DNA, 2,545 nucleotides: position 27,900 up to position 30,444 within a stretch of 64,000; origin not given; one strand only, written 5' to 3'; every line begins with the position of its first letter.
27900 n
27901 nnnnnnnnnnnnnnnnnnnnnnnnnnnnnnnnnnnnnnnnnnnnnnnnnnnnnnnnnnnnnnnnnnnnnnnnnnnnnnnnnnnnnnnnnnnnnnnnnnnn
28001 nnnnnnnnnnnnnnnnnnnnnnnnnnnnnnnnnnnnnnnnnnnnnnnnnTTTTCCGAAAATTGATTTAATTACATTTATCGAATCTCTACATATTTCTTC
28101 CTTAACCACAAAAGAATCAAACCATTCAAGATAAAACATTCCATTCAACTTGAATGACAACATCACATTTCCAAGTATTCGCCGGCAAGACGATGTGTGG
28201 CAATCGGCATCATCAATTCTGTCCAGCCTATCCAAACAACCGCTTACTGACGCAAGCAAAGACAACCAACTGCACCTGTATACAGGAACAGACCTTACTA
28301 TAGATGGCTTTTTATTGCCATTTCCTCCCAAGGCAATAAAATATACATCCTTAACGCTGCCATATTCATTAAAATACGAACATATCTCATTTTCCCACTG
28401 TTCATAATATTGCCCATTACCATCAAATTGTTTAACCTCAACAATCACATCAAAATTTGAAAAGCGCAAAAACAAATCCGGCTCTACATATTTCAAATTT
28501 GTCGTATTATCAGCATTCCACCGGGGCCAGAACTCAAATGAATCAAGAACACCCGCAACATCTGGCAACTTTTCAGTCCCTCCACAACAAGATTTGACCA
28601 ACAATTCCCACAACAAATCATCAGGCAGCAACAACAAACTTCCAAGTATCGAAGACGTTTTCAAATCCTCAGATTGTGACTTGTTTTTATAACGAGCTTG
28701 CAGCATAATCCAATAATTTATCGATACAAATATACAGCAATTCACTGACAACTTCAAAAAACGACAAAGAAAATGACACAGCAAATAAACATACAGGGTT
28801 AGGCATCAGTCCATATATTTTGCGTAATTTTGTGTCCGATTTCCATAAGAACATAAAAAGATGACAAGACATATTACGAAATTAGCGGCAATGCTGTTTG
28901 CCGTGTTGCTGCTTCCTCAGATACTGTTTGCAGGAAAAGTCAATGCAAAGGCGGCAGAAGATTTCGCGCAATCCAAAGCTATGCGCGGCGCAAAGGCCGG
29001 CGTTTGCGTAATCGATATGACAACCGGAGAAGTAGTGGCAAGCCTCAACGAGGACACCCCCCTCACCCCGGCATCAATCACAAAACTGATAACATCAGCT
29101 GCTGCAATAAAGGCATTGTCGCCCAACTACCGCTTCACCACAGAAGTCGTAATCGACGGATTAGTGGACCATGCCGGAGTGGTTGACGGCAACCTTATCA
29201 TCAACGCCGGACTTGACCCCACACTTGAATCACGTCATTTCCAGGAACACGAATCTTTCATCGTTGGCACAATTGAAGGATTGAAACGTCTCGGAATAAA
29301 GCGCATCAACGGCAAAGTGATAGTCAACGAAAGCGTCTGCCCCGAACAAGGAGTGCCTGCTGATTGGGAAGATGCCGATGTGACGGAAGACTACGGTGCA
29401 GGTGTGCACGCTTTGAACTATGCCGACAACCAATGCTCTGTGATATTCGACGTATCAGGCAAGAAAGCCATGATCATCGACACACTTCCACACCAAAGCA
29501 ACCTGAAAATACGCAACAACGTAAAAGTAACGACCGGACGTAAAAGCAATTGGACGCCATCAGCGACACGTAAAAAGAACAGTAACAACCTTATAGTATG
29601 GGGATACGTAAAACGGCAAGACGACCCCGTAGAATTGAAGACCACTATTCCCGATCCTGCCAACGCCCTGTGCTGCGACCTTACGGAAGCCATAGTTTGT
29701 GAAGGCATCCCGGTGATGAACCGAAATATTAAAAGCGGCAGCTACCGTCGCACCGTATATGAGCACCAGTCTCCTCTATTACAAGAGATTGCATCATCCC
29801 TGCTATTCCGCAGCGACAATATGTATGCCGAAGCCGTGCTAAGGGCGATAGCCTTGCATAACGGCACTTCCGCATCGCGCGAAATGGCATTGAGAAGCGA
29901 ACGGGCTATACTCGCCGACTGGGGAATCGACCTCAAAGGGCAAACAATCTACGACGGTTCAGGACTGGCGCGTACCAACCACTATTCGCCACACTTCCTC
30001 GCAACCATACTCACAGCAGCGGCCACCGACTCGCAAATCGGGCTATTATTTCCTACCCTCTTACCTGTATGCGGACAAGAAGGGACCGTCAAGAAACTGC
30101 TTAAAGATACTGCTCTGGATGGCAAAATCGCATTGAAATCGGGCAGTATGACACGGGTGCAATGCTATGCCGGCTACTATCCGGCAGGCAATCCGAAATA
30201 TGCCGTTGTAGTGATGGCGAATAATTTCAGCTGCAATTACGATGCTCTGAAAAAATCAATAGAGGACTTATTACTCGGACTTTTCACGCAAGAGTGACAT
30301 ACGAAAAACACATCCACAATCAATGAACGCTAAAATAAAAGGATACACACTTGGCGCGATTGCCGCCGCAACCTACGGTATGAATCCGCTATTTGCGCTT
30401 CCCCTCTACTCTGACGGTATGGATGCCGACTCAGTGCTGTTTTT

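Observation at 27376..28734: Candidate novel two-gene nuclease module in a low-GC islet between conserved genes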

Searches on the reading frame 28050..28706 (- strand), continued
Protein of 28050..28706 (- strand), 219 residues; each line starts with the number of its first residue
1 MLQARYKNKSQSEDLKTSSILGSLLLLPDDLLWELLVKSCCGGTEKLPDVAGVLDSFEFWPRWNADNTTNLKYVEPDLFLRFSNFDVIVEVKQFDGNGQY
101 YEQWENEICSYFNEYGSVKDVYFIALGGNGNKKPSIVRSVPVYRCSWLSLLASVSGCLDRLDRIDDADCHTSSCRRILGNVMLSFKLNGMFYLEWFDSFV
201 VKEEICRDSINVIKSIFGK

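Call 85: search_protein_families(library=padloc, proteins=[L089:4389-7028:+, L089:7009-7983:+, L089:9589-10401:+, L089:10348-11064:-, L089:11079-13385:-, L039:4888-7986:+, L039:9324-10853:+, L039:11376-12440:+, L050:3639-4673:+, L050:5997-7568:+], max_evalue=0.00001)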
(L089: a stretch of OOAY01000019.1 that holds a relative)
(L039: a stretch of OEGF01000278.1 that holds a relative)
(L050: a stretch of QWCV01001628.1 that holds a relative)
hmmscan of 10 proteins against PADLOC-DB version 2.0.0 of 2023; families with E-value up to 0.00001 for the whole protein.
L089:4389-7028:+ (880 aa): 2 families
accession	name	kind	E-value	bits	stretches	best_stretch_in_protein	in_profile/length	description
PDLC01087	C3a187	-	1e-25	88.6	1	295-864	17-549/559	NERD+UvrD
PDLC00112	GajB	-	8.9e-06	22.6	0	606-649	211-253/581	UrvD helicase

L089:7009-7983:+ (325 aa): 0 families

L089:9589-10401:+ (271 aa): 0 families

L089:10348-11064:- (238 aa): 0 families

L089:11079-13385:- (768 aa): 0 families

L039:4888-7986:+ (1033 aa): 21 families
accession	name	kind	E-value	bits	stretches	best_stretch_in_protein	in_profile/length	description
PDLC02384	pAgo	-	0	1185.2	1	7-1033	4-1030/1030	-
PDLC02420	Aga_SIR2-PNTD1-PNTD2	-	8.2e-189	628.1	1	8-1033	4-1010/1010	Class I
PDLC02436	pAgo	-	1.7e-113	377.9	1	574-1033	8-460/460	-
PDLC02377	pAgo_I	-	1.5e-99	331.8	1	574-1033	9-457/457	Class I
PDLC02419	Aga_SIR2-PNTD1-PNTD2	-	1.5e-85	286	1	21-441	4-420/558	Class I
PDLC02401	Aga_SIR2-PNTD1-PNTD2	-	6.8e-59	198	1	46-440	2-391/524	Class I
PDLC02376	pAgo_I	-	2.2e-58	196.5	1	576-1033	6-455/455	Class I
PDLC02378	pAgo_I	-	8.4e-41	138.3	1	726-1033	192-493/493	Class I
PDLC02392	pAgo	-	3.5e-30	103.1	1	696-1015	10-327/346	-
PDLC02402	Aga_SIR2-PNTD1-PNTD2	-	2.5e-28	96.7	1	25-374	15-364/876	Class I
PDLC02428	PprPIWI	-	2e-24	84.4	1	701-1007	382-640/666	-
PDLC05061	PDC-S65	-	3.4e-18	64.3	1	20-243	28-246/592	-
PDLC02397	pAgo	-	2.1e-17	61.2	1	696-1013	287-560/578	-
PDLC02379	pAgo_II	-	5.7e-16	56.1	1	555-1021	272-704/724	Class II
PDLC02381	pAgo_II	-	1.4e-12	44.9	1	655-1015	270-594/617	Class II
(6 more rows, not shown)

L039:9324-10853:+ (510 aa): 0 families

L039:11376-12440:+ (355 aa): 0 families

L050:3639-4673:+ (345 aa): 8 families
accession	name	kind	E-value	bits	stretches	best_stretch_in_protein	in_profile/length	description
PDLC00223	KwaB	-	1.6e-93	311.5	1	9-343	4-334/339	DUF4868 domain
PDLC00235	KwaB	-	6e-20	69.9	1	48-323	34-290/312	DUF4868 domain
PDLC00224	KwaB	-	3.3e-16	57.9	1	50-328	31-290/302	DUF4868 domain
PDLC00231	KwaB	-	2e-15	55.2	1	9-326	3-291/305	DUF4868 domain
PDLC00233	KwaB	-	2.5e-10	38.1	1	179-339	150-310/320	DUF4868 domain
PDLC00230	KwaB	-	3.4e-10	37.8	1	151-339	132-312/322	DUF4868 domain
PDLC00236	KwaB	-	4.6e-10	37.3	1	53-274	36-244/314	DUF4868 domain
PDLC00237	KwaB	-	1.8e-06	25.8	1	43-335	25-297/306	DUF4868 domain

L050:5997-7568:+ (524 aa): 0 families

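Call 92: list_cluster_members(proteins=[P0019, P0212, P0196, P0001, P0009, P0030])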
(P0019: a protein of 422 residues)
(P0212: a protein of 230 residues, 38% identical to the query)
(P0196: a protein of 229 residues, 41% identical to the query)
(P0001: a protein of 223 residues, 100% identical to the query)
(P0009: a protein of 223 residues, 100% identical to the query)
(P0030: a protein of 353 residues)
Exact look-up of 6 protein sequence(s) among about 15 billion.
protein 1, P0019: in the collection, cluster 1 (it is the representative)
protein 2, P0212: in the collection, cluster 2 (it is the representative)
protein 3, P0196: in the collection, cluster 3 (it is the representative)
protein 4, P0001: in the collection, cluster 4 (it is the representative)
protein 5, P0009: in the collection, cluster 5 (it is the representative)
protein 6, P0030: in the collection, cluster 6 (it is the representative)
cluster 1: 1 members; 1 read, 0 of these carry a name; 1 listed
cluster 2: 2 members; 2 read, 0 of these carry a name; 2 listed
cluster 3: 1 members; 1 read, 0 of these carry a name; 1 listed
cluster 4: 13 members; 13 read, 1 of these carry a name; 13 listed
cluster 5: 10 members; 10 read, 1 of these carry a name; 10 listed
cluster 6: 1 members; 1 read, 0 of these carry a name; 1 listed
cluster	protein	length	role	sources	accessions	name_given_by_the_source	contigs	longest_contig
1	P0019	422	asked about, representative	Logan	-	-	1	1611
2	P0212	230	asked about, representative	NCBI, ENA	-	-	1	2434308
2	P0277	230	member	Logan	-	-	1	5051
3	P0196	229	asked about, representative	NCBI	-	-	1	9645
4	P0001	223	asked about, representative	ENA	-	-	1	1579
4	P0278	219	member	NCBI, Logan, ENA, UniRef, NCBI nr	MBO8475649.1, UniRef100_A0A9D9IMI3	MAG: hypothetical protein IAB88_01490 [Bacteroidetes bacterium] | Uncharacterized protein n=1 Tax=Candidatus Limisoma faecipullorum TaxID=2840854 ... | hypothetical protein [Candidatus Limisoma faecipullorum]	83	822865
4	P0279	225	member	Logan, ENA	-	-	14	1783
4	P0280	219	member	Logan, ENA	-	-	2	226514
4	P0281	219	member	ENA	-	-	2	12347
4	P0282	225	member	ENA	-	-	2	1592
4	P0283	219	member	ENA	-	-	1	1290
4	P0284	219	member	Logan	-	-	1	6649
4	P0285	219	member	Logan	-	-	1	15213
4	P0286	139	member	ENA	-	-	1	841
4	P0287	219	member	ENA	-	-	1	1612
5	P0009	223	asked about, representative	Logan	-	-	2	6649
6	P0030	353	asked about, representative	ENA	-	-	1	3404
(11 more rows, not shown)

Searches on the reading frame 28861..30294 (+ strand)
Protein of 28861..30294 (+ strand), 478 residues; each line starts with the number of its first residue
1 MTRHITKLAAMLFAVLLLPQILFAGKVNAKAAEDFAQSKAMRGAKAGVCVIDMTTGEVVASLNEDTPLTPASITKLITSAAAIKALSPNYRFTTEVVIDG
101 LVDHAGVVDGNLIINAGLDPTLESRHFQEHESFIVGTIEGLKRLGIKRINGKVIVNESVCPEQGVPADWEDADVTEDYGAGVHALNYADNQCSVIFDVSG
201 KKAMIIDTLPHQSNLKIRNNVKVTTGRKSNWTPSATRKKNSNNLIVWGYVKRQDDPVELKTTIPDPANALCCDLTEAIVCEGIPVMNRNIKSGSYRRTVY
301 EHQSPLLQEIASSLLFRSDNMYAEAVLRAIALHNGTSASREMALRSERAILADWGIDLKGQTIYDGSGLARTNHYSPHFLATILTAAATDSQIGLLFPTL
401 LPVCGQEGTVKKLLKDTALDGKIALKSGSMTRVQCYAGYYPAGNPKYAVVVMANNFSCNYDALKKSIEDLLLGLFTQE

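Call 31: find_related_loci(query=window:28861-30294:+, collection=genome_contigs, flank=6000)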
Query window:28861-30294:+ (478 aa) in genome_contigs; peptide patterns used: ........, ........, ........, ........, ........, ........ (x = any residue, [..] = any of these).
54 stretches matched a pattern; 8 encode a relative of the query (tblastn E <= 1e-3); 8 distinct loci.
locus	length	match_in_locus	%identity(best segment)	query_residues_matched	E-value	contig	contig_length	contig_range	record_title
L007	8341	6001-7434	93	1-478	0e+0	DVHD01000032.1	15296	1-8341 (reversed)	MAG TPA_asm: Candidatus Limisoma gallistercoris isolate CHK136-1475 CHK136__C42247_L15296_ERR2241905, whole genome shotg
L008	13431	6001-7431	85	1-476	0e+0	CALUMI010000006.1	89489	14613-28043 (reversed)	MAG: uncultured Muribaculaceae bacterium isolate BRZ_SH__bin69 genome assembly, contig: BRZ_SH__NODE_194_length_89489_co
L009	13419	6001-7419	55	3-478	8e-172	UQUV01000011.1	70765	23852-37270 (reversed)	uncultured Porphyromonadaceae bacterium isolate UMGS659 genome assembly, contig: NODE_382_length_70765_cov_9.178065, who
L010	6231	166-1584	54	3-478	1e-170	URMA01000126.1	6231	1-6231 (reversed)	uncultured Porphyromonadaceae bacterium isolate UMGS1126 genome assembly, contig: NODE_4287_length_6231_cov_5.722636, wh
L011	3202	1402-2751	48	31-478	1e-143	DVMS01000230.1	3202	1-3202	MAG TPA_asm: Candidatus Limisoma intestinavium isolate 17073 MalCec4__C640133_L3202_SRR2134673, whole genome shotgun seq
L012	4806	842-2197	44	23-477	3e-128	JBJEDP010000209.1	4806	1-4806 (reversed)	MAG: Candidatus Limisoma sp. isolate FUKU06_bin.011 NODE_3335_length_4806_cov_7.431909, whole genome shotgun sequence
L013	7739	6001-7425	44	1-475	1e-126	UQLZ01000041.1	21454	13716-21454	uncultured Prevotellaceae bacterium isolate UMGS410 genome assembly, contig: NODE_689_length_21454_cov_4.382121, whole g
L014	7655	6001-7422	38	5-475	2e-89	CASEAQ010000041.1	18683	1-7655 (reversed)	uncultured Bacteroidales bacterium isolate B10_L3_335335_idba_bin.107 genome assembly, contig: B10_L3_335335_idba_bin.10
